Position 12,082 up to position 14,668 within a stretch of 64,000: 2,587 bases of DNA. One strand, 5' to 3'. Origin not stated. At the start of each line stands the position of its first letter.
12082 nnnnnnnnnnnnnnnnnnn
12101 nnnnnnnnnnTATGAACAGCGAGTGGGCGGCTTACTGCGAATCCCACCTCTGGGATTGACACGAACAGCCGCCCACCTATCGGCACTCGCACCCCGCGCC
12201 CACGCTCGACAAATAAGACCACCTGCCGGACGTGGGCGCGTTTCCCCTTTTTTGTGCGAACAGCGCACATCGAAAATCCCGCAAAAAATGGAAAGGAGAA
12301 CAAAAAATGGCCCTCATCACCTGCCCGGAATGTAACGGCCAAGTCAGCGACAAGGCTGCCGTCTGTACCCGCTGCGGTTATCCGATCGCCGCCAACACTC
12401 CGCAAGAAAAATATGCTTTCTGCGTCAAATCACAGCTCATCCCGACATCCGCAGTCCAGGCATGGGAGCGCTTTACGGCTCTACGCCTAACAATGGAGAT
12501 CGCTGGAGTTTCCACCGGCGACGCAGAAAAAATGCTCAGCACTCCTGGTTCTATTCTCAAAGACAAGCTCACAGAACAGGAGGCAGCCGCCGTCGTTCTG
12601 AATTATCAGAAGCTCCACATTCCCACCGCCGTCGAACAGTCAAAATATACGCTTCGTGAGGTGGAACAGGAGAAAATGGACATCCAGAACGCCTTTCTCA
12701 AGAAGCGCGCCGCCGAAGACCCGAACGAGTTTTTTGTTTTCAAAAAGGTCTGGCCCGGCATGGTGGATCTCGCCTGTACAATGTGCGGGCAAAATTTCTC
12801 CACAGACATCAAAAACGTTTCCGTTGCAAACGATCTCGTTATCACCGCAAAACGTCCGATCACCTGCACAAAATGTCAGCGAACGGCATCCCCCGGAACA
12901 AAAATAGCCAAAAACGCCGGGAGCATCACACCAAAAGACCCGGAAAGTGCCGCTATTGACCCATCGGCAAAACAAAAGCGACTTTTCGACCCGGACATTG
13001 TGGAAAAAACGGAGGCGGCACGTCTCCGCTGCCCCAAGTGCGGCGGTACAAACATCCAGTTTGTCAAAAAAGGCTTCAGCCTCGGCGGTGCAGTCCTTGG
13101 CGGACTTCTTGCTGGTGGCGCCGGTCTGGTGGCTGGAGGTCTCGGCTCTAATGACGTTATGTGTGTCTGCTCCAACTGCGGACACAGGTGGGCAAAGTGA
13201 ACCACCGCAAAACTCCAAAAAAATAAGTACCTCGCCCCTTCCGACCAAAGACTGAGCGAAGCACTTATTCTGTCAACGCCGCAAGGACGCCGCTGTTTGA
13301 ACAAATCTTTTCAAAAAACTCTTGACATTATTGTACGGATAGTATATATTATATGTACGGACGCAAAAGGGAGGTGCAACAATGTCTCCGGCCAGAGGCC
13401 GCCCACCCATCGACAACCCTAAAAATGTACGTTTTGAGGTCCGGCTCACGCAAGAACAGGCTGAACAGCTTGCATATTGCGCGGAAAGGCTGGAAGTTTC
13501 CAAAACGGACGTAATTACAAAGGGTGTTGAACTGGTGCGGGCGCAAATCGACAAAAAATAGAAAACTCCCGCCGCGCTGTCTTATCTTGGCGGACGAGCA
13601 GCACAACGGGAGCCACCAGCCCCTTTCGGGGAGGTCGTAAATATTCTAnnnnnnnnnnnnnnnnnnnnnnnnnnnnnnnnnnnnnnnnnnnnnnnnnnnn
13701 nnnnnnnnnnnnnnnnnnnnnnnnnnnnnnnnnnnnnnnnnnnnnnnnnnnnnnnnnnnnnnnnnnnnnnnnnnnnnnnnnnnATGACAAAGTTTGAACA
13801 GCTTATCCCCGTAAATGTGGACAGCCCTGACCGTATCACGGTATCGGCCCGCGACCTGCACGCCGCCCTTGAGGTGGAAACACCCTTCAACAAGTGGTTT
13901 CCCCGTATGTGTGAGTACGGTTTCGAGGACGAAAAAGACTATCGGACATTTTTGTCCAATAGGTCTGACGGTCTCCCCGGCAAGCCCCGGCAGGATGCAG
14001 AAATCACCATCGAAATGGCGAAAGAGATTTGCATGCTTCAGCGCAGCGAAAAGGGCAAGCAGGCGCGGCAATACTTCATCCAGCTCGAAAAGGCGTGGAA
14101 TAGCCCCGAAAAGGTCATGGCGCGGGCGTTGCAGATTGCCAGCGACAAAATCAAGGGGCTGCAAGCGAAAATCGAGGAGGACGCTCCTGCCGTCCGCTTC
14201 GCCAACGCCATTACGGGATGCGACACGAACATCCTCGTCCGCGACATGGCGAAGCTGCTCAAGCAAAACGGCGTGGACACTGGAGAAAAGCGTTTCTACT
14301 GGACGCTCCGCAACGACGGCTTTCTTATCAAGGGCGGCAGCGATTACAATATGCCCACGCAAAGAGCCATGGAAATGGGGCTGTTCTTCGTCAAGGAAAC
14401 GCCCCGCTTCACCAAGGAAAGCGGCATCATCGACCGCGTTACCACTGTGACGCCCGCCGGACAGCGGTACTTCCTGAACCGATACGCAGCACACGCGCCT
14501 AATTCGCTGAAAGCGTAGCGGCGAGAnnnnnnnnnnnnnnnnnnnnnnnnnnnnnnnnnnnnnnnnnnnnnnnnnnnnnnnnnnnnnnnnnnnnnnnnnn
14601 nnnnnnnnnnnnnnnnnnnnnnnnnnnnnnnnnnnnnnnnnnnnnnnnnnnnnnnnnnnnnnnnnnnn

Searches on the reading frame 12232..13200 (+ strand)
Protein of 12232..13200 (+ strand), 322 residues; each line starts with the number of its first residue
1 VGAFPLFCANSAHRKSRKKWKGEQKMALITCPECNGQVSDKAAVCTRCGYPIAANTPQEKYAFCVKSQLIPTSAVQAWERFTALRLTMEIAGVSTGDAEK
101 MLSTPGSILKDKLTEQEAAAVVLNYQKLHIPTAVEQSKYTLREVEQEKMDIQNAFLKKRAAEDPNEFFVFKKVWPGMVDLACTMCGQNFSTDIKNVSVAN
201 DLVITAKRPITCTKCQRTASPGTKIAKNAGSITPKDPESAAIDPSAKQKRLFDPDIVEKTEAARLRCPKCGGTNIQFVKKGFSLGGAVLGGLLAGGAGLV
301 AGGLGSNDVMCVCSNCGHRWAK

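Call 25: search_protein_families(library=phrogs, proteins=[window:12232-13200:+], max_evalue=0.001)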
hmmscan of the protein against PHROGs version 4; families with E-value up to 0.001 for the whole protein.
window:12232-13200:+ (322 aa): 10 families
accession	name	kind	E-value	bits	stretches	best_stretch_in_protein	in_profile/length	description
phrog_2546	-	unknown function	5.7e-23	83.1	1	250-321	114-179/180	-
phrog_3845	-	unknown function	1.2e-16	62.2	1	259-321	149-213/216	-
phrog_6837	-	unknown function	5e-10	40.8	1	259-318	65-128/134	-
phrog_24502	-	other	2.6e-09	38.3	1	259-318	108-172/177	zinc-finger domain protein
phrog_37018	-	unknown function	7.4e-08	33.7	1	258-317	87-150/157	-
phrog_4852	-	unknown function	8.9e-07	29.8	1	22-60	7-47/194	-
phrog_9859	-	unknown function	1.4e-06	29.5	1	264-318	53-111/116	-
phrog_6586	-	unknown function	8.6e-05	23.4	1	26-57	1-32/129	-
phrog_10292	-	unknown function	0.00032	21.7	1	26-57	1-32/136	-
phrog_2242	-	unknown function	0.00075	20.5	0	266-318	134-191/197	-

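Call 32: search_protein_families(library=pfam, proteins=[window:12232-13200:+], max_evalue=0.01)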
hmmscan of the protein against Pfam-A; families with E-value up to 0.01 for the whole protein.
window:12232-13200:+ (322 aa): 3 families
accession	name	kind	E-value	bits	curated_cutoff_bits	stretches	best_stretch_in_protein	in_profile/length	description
PF13248.11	Zn_ribbon_3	-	0.00086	19.1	27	0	29-52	3-26/26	zinc-ribbon domain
PF13240.11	Zn_Ribbon_1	-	0.0012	19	25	1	31-52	2-23/23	zinc-ribbon domain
PF12773.13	DZR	-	0.0017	19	27.3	0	30-49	26-45/45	Double zinc ribbon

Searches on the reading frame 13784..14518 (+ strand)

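Call 25: search_protein_families(library=phrogs, proteins=[window:13784-14518:+], max_evalue=0.001)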
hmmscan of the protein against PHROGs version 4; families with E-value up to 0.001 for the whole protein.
window:13784-14518:+ (244 aa): 9 families
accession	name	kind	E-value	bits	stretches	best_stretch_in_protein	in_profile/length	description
phrog_63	-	transcription regulation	6.5e-52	178.3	1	6-237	119-359/431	anti-repressor Ant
phrog_5817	-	transcription regulation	2.2e-28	100.7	1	11-131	18-138/210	anti-repressor Ant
phrog_9438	-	transcription regulation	9.1e-27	94.3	1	129-237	4-114/121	anti-repressor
phrog_130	-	transcription regulation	8.7e-25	88.7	1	109-237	296-411/480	anti-repressor Ant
phrog_6904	-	unknown function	1.7e-19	70.9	1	5-86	3-90/95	-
phrog_377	-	transcription regulation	2.1e-17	64.7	1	19-123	20-128/213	anti-repressor Ant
phrog_14211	-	transcription regulation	7.7e-14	52.8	1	59-106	85-132/234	anti-repressor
phrog_15968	-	transcription regulation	6.6e-13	49.7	1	172-235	3-67/73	anti-repressor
phrog_373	-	transcription regulation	1.1e-12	49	1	17-106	97-189/373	anti-repressor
